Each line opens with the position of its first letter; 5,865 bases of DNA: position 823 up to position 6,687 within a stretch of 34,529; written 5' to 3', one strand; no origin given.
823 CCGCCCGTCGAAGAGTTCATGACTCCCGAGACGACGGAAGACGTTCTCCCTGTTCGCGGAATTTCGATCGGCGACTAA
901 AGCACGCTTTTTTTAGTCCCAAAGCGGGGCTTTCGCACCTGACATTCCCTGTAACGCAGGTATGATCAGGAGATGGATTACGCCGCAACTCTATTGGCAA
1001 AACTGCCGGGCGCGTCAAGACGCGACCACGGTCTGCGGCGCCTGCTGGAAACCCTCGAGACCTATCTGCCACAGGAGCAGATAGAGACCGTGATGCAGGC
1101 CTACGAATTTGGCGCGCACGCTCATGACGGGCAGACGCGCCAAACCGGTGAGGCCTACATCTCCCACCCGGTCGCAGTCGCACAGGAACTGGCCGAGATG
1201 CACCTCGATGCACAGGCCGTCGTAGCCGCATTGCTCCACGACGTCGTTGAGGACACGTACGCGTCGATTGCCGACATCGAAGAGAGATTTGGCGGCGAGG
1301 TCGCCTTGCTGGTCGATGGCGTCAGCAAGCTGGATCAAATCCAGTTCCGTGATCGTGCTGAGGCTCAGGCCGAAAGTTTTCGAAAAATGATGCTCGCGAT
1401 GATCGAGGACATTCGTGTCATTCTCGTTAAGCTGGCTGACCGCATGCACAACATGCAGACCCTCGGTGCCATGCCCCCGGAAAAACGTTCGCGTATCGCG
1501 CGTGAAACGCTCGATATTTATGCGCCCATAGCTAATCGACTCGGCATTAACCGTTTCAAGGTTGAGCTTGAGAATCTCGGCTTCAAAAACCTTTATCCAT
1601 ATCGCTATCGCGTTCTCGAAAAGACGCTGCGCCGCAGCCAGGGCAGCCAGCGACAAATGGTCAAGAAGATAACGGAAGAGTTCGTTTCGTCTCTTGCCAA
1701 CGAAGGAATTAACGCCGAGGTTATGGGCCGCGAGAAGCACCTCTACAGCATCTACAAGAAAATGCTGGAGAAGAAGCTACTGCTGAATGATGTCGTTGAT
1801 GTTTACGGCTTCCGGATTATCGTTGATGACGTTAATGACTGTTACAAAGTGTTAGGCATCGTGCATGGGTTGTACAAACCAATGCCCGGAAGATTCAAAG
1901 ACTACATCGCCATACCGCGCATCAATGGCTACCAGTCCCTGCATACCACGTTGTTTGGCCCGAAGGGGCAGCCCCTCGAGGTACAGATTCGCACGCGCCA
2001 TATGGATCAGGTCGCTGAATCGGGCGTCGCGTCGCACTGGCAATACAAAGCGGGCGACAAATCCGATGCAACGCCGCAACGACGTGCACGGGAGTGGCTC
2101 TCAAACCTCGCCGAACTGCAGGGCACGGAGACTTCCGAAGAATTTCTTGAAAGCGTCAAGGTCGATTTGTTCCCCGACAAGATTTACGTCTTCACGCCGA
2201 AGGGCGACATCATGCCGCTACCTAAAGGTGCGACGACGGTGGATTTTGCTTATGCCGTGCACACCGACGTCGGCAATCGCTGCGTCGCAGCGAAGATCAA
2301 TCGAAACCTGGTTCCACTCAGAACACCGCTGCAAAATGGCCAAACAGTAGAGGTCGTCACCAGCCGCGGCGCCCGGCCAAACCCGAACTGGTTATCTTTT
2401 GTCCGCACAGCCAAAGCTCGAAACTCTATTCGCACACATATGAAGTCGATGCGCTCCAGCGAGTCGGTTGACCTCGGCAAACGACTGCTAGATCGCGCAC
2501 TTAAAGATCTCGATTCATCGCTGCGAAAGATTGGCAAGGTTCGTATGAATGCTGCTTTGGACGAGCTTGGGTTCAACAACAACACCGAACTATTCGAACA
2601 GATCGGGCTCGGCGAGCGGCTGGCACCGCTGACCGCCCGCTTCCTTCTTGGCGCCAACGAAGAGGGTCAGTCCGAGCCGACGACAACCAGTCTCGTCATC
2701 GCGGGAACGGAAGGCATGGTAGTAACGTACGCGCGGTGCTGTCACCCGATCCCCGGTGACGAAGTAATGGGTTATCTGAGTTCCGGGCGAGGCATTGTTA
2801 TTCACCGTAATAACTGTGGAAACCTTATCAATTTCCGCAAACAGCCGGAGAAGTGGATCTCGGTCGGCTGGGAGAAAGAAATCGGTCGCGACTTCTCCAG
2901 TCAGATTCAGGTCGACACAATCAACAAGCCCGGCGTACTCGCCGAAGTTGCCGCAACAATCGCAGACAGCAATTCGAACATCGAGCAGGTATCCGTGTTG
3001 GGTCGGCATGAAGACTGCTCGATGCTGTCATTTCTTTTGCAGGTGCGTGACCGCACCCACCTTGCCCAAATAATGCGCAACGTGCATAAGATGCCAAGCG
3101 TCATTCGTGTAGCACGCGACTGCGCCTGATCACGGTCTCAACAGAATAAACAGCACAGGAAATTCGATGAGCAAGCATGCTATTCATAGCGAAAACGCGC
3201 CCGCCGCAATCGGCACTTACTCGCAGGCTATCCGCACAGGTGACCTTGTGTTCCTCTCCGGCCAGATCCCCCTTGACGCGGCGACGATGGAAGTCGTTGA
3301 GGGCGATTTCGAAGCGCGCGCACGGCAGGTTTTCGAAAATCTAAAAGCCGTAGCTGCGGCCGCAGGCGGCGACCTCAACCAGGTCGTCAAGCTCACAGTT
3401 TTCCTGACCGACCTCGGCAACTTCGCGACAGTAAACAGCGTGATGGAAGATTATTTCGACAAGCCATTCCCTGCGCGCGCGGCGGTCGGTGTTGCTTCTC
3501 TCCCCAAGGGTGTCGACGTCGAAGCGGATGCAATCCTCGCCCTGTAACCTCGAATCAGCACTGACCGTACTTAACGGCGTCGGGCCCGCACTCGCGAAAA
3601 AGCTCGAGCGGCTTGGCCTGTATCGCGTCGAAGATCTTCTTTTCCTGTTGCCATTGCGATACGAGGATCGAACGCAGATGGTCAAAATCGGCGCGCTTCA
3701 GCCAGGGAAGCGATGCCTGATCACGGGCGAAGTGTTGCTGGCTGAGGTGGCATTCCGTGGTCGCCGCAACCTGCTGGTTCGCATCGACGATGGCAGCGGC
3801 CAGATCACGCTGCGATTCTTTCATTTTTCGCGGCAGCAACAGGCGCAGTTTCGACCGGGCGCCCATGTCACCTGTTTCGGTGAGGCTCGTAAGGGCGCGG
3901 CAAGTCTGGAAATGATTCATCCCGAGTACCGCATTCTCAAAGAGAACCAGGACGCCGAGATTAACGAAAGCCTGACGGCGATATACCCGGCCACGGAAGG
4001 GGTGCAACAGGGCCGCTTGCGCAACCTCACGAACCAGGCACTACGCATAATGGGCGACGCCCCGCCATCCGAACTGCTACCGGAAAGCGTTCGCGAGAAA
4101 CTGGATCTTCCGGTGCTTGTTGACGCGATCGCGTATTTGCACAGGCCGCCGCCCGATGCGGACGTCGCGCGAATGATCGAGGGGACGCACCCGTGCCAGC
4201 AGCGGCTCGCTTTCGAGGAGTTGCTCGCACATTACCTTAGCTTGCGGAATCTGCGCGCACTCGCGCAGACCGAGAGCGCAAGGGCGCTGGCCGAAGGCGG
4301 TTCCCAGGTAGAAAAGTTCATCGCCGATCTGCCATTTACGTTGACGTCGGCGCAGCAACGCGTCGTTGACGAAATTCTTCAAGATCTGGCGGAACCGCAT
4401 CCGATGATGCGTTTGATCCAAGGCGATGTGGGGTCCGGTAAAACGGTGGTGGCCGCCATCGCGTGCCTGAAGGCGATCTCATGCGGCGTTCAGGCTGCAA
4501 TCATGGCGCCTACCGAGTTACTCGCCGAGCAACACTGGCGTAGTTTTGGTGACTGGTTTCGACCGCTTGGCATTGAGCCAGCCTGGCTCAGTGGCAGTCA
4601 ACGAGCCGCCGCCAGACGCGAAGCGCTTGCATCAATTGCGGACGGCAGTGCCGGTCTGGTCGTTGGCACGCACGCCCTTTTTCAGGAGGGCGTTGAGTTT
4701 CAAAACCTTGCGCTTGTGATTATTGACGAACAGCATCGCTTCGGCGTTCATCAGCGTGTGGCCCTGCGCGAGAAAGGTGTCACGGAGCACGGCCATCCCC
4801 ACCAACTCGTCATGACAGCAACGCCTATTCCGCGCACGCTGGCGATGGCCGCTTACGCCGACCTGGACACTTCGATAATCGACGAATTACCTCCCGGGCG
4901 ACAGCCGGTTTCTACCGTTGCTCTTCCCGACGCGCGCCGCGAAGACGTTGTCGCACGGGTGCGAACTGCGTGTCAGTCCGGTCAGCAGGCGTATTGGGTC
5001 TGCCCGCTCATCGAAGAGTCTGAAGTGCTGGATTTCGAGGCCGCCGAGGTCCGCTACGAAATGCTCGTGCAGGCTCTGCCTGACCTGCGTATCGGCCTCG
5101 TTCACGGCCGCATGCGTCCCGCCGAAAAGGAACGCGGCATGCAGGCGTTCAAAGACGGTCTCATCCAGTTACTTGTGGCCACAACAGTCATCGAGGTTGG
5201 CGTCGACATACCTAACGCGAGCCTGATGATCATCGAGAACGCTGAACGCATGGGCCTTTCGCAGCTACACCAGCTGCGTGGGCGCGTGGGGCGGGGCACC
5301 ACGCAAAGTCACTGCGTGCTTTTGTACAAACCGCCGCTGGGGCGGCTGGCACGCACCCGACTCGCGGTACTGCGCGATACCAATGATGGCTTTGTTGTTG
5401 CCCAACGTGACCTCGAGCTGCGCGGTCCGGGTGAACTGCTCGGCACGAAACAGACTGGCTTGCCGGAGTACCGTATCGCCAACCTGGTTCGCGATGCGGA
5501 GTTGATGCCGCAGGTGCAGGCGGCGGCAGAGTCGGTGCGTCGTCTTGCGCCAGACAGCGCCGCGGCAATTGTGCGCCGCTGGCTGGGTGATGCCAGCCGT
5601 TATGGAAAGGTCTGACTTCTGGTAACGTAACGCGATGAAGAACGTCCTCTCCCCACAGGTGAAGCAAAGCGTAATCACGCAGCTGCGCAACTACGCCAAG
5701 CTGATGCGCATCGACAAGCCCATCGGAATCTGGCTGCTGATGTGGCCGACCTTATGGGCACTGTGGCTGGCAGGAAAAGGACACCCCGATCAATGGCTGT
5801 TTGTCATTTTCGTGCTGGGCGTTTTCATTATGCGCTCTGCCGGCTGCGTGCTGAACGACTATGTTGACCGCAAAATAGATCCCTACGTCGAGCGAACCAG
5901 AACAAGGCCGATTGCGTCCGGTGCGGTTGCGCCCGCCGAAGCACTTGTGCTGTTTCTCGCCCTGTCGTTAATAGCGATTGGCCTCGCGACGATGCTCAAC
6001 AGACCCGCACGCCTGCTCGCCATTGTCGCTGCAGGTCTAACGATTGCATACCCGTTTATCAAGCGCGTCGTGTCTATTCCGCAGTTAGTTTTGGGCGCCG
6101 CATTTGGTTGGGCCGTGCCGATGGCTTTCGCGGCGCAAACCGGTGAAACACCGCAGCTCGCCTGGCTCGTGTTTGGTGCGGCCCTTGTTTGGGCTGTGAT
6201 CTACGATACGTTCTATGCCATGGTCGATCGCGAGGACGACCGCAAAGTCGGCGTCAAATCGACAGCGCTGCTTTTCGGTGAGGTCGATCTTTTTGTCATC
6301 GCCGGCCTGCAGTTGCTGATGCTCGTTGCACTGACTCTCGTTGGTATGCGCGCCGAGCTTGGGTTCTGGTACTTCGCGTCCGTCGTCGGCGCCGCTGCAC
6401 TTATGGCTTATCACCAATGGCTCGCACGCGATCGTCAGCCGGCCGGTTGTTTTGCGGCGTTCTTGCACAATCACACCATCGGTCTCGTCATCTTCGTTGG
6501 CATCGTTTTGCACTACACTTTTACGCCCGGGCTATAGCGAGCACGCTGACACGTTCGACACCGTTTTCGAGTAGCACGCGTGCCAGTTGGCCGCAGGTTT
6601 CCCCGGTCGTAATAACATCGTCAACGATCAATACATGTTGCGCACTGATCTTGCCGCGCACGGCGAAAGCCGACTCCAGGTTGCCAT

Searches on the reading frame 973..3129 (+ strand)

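Call 100: search_protein_families(library=pfam, proteins=[window:973-3129:+], max_evalue=0.00001)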
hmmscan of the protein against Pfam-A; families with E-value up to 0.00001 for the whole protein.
window:973-3129:+ (718 aa): 8 families
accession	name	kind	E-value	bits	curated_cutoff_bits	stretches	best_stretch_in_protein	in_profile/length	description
PF13328.12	HD_4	-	2.2e-52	177.3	27.2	1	43-192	1-155/156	HD domain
PF04607.23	RelA_SpoT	-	2.4e-41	141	27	1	252-361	1-111/113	Region found in RelA / SpoT proteins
PF02824.27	TGS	-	1.4e-21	76.7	22.2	1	404-463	1-60/60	TGS domain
PF13291.12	ACT_4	-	7.2e-16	59.1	27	1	639-715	3-80/80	ACT domain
PF19296.4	RelA_AH_RIS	-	7.7e-12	46.1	23.8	0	476-548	3-72/185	RelA/SpoT, AH and RIS domains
PF01966.28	HD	-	7.2e-11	42.8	22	1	62-161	1-116/116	HD domain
PF22629.2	ACT_AHAS_ss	-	3.6e-09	37.1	27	1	645-712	1-67/67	AHAS small subunit-like ACT domain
PF01842.31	ACT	-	3.8e-06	27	27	0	645-706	3-63/66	ACT domain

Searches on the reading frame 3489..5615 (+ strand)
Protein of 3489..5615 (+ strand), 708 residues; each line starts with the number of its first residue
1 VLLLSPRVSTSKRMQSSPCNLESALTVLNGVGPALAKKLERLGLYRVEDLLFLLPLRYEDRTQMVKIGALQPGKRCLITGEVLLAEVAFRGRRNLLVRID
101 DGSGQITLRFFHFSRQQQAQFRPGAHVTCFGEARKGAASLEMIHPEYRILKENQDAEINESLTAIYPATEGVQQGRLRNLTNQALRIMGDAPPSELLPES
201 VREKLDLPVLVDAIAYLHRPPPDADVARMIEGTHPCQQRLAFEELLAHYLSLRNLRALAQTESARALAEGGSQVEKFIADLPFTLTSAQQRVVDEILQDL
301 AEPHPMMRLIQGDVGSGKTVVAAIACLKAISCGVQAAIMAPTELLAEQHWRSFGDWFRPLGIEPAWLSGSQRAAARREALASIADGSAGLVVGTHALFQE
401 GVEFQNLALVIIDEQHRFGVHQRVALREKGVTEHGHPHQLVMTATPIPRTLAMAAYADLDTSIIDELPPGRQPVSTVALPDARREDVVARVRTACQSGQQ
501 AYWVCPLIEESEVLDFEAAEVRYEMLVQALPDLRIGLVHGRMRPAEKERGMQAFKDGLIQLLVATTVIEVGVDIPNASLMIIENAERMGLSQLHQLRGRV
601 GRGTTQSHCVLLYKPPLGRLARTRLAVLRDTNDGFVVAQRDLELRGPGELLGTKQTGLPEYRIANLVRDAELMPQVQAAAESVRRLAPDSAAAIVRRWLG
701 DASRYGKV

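Call 100: search_protein_families(library=pfam, proteins=[window:3489-5615:+], max_evalue=0.00001)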
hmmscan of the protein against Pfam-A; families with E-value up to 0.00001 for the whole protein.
window:3489-5615:+ (708 aa): 6 families
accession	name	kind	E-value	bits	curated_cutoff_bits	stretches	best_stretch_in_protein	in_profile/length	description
PF00270.35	DEAD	-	4.5e-23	82.3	26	1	286-451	1-164/167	DEAD/DEAH box helicase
PF00271.37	Helicase_C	-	3.3e-21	76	23.5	1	496-602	13-108/110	Helicase conserved C-terminal domain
PF17191.10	RecG_wedge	-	3.4e-16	59.7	23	1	29-185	6-159/162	RecG wedge domain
PF19833.4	RecG_dom3_C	-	5.2e-11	42.9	26.8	1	631-683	1-54/87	ATP-dependent DNA helicase RecG, domain 3, C-terminal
PF04851.21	ResIII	-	4.1e-09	37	22.5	1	284-446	3-162/164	Type III restriction enzyme, res subunit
PF01336.31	tRNA_anti-codon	-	2.7e-07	30.9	27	1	78-150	3-75/75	OB-fold nucleic acid binding domain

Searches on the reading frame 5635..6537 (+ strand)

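Call 100: search_protein_families(library=pfam, proteins=[window:5635-6537:+], max_evalue=0.00001)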
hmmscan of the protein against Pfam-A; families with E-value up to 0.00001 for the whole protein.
window:5635-6537:+ (300 aa): 1 family
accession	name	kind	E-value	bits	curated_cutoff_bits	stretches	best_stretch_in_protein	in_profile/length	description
PF01040.23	UbiA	-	1.2e-66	225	34.2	1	35-276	1-244/250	UbiA prenyltransferase family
